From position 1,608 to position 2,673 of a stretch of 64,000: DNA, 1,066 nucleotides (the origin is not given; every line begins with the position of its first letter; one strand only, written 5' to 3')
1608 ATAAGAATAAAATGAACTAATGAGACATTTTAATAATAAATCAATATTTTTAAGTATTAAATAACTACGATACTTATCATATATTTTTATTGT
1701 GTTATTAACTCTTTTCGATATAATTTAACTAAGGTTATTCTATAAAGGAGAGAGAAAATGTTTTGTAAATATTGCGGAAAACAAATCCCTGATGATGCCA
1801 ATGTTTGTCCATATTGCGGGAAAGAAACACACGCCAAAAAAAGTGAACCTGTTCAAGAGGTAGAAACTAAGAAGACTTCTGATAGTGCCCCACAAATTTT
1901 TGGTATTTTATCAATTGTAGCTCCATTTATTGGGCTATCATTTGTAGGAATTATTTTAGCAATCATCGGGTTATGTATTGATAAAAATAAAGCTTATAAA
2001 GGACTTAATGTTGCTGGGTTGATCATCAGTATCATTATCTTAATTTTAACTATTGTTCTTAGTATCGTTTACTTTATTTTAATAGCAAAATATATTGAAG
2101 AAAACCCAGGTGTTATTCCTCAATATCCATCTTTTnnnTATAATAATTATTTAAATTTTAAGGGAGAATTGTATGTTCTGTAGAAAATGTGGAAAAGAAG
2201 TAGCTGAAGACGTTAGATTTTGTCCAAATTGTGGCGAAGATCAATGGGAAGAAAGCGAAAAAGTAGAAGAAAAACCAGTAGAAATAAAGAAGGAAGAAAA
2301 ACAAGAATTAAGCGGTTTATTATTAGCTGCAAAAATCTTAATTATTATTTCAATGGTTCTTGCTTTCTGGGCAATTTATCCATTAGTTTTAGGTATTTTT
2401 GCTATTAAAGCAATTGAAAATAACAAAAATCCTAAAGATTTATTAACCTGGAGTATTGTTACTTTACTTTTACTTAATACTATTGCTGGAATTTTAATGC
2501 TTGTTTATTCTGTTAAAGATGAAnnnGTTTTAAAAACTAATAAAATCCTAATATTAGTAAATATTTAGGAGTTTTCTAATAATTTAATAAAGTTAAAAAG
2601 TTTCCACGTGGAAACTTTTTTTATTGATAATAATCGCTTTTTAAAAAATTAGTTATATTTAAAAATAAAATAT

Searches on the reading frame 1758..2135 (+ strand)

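Call 67: search_protein_families(library=pfam, proteins=[window:1758-2135:+], max_evalue=0.01)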
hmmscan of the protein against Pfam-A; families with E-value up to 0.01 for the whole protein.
window:1758-2135:+ (126 aa): 6 families
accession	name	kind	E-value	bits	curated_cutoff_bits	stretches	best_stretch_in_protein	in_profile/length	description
PF13240.11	Zn_Ribbon_1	-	4.2e-08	33.2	25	1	2-23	1-22/23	zinc-ribbon domain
PF13248.11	Zn_ribbon_3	-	4.1e-05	23.3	27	1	3-23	5-25/26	zinc-ribbon domain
PF10571.15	UPF0547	-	0.00016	22.2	29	1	3-21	3-21/26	Uncharacterised protein family UPF0547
PF12773.13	DZR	-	0.00035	21.1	27.3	1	3-23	1-21/45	Double zinc ribbon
PF24460.1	DUF7575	-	0.00097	18.9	28.5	0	13-24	2-13/28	Domain of unknown function (DUF7575)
PF00335.26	Tetraspanin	-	0.0032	17.6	32.1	1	50-108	43-100/225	Tetraspanin family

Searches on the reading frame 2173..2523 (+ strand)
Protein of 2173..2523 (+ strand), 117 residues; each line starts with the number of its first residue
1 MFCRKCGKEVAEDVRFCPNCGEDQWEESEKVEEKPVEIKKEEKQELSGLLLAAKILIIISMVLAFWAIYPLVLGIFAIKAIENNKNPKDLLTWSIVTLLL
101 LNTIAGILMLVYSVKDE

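Call 67: search_protein_families(library=pfam, proteins=[window:2173-2523:+], max_evalue=0.01)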
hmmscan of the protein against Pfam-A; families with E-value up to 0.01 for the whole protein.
window:2173-2523:+ (117 aa): 11 families
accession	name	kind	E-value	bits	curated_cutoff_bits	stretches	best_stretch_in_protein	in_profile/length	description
PF13240.11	Zn_Ribbon_1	-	1.5e-08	34.5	25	1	2-21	1-20/23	zinc-ribbon domain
PF13248.11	Zn_ribbon_3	-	3.6e-06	26.7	27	1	3-23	5-25/26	zinc-ribbon domain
PF12773.13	DZR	-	0.00021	21.8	27.3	1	3-21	27-45/45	Double zinc ribbon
PF04505.17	CD225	-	0.00032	21.2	27.1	1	87-115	2-30/68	Interferon-induced transmembrane protein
PF20664.2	DUF6814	-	0.00041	21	25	1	54-117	6-68/71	Family of unknown function (DUF6814)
PF24460.1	DUF7575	-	0.00041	20.1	28.5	1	3-23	6-26/28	Domain of unknown function (DUF7575)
PF17032.10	Zn_ribbon_15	-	0.00085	20.5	28.9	1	2-21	54-73/73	zinc-ribbon family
PF14803.11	Zn_ribbon_Nudix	-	0.0013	19.1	25.6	0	2-12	2-12/34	Nudix N-terminal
PF13903.11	Claudin_2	-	0.0054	17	29.1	1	11-111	51-130/192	PMP-22/EMP/MP20/Claudin tight junction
PF24463.1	DUF7577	-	0.0056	16.7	28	1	2-22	4-24/27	Domain of unknown function (DUF7577)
PF00902.23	TatC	-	0.0083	16.4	25.1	1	39-92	88-143/208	Sec-independent protein translocase protein (TatC)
